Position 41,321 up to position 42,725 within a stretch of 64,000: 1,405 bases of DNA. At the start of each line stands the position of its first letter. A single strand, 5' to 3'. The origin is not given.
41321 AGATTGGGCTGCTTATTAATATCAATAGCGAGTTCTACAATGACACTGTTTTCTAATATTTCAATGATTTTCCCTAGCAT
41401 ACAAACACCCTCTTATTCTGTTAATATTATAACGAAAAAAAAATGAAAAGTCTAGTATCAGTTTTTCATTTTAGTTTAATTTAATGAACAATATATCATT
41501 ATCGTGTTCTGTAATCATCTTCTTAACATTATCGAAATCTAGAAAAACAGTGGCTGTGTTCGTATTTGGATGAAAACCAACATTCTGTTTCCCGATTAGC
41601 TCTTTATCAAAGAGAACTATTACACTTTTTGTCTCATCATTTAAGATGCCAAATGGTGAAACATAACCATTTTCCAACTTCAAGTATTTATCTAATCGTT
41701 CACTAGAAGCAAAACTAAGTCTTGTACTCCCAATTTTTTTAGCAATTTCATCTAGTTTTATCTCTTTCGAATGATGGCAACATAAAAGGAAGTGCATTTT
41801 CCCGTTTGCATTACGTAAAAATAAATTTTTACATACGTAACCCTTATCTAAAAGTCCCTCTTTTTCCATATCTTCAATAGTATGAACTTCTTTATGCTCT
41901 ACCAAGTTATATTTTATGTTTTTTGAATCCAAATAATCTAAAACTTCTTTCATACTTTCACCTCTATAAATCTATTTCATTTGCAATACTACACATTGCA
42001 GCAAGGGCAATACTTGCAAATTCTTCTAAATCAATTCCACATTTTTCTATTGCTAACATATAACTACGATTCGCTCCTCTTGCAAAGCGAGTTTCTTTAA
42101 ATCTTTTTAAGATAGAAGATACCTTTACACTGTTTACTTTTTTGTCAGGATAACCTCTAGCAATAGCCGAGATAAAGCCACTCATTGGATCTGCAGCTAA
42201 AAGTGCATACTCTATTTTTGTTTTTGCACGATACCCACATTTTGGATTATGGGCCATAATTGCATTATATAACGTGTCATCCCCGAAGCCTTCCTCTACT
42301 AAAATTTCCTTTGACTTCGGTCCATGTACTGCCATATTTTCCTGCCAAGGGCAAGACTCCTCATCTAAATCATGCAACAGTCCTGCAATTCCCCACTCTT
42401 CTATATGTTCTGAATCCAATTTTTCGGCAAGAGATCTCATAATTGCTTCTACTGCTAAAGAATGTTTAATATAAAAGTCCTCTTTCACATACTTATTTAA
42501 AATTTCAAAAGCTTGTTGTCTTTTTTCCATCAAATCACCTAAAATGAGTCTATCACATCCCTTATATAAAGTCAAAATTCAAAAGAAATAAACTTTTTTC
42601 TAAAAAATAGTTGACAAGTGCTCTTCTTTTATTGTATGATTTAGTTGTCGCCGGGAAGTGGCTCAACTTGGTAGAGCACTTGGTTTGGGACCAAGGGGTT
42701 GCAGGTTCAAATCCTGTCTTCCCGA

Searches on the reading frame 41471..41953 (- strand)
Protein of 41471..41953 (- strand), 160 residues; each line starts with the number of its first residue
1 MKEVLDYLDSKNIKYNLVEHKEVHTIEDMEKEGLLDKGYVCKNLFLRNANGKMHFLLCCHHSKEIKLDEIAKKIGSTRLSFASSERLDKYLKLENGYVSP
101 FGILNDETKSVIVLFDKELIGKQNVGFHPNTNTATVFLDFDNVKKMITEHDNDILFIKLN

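Call 3: search_protein_families(library=pfam, proteins=[window:41471-41953:-], max_evalue=0.01)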
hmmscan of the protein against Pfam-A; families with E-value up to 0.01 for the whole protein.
window:41471-41953:- (160 aa): 1 family
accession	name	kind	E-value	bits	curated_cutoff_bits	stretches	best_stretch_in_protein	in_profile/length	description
PF04073.20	tRNA_edit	-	3e-28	98.8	25.5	1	20-142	1-119/123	Aminoacyl-tRNA editing domain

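Call 4: search_protein_families(library=ncbifam, proteins=[window:41471-41953:-], max_evalue=0.01)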
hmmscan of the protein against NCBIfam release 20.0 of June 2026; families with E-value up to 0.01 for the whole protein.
window:41471-41953:- (160 aa): 2 families
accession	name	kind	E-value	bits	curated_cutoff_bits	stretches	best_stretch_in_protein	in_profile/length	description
TIGR00011.1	YbaK_EbsC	equivalog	9.4e-06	25.5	153.25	1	5-116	4-113/152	Cys-tRNA(Pro) deacylase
NF006625.0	PRK09194.1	equivalog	2.2e-05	23.5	558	1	14-134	248-362/559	proline--tRNA ligase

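Call 5: search_protein_families(library=padloc, proteins=[window:41471-41953:-], max_evalue=0.01)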
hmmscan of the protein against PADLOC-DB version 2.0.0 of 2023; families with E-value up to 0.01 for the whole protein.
window:41471-41953:- (160 aa): 0 families

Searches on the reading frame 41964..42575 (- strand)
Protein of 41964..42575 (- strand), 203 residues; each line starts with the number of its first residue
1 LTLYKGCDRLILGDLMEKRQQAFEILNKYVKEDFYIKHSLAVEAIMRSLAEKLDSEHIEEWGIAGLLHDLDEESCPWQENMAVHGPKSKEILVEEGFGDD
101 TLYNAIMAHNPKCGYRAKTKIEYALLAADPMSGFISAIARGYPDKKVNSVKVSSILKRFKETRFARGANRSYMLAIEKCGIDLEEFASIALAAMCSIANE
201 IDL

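Call 3: search_protein_families(library=pfam, proteins=[window:41964-42575:-], max_evalue=0.01)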
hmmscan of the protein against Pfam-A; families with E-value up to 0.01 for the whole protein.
window:41964-42575:- (203 aa): 2 families
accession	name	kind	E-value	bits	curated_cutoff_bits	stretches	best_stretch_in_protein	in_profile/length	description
PF01966.28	HD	-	1.6e-08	35.3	22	1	35-113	1-89/116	HD domain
PF08668.18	HDOD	-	0.0011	19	22.9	1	27-70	87-130/196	HDOD domain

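Call 4: search_protein_families(library=ncbifam, proteins=[window:41964-42575:-], max_evalue=0.01)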
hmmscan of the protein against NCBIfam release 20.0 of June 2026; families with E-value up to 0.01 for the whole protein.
window:41964-42575:- (203 aa): 2 families
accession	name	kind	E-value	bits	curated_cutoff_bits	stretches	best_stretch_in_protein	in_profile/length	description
TIGR00277.1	HDIG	domain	6.3e-05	22.8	27.6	1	36-100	6-73/84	HDIG domain-containing metalloprotein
NF045665.1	NTPtran_DVU1551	equivalog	0.0022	17.1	315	1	15-73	197-260/359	DVU_1551 family NTP transferase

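Call 5: search_protein_families(library=padloc, proteins=[window:41964-42575:-], max_evalue=0.01)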
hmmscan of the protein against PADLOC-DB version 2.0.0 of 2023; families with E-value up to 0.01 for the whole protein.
window:41964-42575:- (203 aa): 0 families
